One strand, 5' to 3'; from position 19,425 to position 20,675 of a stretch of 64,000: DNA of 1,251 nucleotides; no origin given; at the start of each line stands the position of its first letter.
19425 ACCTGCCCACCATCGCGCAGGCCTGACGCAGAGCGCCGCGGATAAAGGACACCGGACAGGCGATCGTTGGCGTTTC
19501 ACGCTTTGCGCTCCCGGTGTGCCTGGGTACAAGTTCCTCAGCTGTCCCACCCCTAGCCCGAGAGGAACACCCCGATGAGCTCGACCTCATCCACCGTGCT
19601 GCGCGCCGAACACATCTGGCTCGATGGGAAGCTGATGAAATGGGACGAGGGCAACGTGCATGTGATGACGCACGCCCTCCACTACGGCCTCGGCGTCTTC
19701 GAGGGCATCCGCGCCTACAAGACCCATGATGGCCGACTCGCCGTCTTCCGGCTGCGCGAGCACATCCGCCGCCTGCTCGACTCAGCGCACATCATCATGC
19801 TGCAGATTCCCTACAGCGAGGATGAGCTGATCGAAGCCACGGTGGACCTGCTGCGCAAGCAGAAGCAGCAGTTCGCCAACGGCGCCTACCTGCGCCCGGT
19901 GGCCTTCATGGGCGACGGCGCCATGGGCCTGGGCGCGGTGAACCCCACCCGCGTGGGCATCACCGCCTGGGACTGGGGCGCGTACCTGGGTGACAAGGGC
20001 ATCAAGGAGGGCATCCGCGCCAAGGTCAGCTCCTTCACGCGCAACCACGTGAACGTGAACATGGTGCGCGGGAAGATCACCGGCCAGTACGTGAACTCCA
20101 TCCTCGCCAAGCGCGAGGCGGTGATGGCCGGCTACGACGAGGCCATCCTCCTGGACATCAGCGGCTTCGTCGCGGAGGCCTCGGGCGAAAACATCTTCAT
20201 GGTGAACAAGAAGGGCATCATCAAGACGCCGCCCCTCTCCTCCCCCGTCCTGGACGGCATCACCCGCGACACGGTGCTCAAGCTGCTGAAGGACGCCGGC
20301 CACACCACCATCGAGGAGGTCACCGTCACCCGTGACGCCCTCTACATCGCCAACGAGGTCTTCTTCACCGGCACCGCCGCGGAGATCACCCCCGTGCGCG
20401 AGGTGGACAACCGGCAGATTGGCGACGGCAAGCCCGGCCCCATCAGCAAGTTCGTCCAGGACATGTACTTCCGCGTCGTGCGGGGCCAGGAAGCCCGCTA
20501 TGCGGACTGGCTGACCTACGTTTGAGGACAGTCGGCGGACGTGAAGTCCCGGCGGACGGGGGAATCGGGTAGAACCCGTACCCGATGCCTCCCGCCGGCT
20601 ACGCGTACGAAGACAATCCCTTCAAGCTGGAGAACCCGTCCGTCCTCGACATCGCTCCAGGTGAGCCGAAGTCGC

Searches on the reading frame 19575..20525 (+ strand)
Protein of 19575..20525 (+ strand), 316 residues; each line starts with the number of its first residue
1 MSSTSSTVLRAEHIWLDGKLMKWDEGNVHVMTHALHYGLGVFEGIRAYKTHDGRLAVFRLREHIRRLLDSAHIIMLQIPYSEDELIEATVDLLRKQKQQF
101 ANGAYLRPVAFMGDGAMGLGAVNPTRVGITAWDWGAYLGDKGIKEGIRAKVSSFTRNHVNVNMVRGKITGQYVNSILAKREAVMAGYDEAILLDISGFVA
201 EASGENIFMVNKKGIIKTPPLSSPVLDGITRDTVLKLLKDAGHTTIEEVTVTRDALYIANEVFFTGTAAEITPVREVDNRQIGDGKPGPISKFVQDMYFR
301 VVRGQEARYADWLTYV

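Call 3: search_protein_families(library=pfam, proteins=[window:19575-20525:+], max_evalue=0.01)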
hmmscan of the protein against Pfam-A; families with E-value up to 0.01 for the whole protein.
window:19575-20525:+ (316 aa): 1 family
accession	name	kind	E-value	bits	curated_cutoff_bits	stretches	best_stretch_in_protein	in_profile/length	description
PF01063.24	Aminotran_4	-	3.3e-43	148.6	28.5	1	40-277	1-223/223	Amino-transferase class IV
